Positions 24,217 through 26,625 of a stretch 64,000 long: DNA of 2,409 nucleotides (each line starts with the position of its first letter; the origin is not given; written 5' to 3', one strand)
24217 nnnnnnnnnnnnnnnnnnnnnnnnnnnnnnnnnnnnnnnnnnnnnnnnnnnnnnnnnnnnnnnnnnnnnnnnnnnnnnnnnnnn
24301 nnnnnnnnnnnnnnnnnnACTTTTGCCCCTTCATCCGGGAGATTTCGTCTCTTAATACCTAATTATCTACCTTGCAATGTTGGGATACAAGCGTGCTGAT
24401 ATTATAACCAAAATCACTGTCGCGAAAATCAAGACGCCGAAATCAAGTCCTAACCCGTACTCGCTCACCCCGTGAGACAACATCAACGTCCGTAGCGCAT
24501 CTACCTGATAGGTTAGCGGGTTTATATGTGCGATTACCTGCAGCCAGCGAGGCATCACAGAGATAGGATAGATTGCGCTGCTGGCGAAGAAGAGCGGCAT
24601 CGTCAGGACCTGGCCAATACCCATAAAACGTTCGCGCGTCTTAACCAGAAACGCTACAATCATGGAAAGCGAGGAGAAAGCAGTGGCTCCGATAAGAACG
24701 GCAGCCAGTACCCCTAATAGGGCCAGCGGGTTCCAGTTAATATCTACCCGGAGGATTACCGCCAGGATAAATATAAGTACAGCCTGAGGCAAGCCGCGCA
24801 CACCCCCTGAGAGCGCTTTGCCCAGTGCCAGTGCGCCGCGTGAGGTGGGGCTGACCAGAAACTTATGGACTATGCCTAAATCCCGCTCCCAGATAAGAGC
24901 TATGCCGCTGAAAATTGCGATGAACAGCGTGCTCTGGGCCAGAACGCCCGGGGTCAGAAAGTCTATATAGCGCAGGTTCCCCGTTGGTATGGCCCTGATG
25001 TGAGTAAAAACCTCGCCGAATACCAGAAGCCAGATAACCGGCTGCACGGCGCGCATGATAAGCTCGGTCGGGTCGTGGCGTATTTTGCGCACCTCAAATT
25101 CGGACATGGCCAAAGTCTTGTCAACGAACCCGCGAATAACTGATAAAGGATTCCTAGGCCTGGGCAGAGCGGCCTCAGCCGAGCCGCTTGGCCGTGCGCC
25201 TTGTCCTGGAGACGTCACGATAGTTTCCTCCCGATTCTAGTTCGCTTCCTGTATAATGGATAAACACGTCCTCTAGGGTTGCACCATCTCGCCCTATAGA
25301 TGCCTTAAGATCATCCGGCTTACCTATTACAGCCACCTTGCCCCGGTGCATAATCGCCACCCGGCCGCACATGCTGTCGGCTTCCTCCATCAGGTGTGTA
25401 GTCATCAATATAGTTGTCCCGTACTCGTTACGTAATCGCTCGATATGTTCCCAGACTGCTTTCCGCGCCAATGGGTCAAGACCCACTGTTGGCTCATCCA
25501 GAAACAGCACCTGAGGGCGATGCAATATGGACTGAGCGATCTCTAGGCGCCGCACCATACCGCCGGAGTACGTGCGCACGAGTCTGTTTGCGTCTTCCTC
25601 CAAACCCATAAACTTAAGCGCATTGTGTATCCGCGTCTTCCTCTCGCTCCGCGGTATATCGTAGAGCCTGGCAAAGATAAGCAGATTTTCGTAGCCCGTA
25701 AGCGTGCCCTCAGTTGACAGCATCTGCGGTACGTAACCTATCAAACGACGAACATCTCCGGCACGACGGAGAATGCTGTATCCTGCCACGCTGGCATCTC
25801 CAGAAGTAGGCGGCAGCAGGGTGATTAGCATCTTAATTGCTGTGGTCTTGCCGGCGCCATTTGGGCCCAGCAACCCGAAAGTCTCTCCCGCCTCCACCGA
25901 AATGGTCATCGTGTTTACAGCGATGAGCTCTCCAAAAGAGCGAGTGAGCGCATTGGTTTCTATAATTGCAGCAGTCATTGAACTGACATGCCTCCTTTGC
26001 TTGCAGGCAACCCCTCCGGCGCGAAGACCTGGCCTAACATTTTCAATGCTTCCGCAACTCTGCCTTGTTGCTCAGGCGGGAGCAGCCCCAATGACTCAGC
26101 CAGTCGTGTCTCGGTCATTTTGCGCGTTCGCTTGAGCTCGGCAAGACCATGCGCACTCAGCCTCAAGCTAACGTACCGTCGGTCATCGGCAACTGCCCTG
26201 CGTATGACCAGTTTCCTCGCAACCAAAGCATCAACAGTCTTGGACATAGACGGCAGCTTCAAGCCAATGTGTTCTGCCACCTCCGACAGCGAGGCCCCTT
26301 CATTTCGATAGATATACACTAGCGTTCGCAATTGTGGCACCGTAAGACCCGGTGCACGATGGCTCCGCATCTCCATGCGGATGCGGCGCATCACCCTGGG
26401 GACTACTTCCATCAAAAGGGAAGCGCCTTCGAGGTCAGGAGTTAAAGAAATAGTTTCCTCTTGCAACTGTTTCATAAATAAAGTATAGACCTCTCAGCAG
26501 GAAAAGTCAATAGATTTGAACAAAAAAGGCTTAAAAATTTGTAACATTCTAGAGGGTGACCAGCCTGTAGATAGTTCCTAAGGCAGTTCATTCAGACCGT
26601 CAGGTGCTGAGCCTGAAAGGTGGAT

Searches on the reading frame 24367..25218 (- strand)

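Call 13: search_protein_families(library=pfam, proteins=[window:24367-25218:-])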
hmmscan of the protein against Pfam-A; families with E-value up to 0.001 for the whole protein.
window:24367-25218:- (283 aa): 2 families
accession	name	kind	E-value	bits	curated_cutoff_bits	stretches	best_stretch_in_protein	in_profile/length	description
PF01061.29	ABC2_membrane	-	5.4e-39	134.4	26.9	1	36-246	4-210/211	ABC-2 type transporter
PF12698.13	ABC2_membrane_3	-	6.2e-19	68.7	31.6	1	79-275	155-346/347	ABC-2 family transporter protein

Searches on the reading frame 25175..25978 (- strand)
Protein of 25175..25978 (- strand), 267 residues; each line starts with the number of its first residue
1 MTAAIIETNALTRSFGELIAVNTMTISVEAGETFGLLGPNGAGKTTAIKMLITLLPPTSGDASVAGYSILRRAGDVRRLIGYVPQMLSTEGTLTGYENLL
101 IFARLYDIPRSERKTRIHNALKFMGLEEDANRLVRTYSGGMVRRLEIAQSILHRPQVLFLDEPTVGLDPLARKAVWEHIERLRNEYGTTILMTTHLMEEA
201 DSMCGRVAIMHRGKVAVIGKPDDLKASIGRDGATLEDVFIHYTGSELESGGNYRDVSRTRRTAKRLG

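Call 13: search_protein_families(library=pfam, proteins=[window:25175-25978:-])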
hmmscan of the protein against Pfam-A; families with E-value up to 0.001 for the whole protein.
window:25175-25978:- (267 aa): 2 families
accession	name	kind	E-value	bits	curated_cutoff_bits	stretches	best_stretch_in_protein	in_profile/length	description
PF00005.33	ABC_tran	-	9.8e-30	104.4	25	1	22-164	2-136/137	ABC transporter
PF13304.12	AAA_21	-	1.9e-10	41.7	27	1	126-196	227-299/304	AAA domain, putative AbiEii toxin, Type IV TA system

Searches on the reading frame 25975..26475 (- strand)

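Call 13: search_protein_families(library=pfam, proteins=[window:25975-26475:-])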
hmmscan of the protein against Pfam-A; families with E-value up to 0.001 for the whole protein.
window:25975-26475:- (166 aa): 5 families
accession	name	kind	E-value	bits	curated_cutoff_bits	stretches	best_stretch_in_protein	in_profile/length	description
PF12802.13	MarR_2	-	2.9e-14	53.4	27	1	43-100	2-60/61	MarR family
PF01047.28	MarR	-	4.1e-12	46.2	24.6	1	44-101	1-58/59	MarR family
PF13412.12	HTH_24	-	0.00019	21.4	21.9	0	49-87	6-44/48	Winged helix-turn-helix DNA-binding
PF22381.2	Staph_reg_Sar_Rot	-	0.00062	20.3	27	1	43-108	11-76/85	Transcriptional regulator SarA/Rot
PF12840.13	HTH_20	-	0.00095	19.5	27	0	57-90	15-48/51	Helix-turn-helix domain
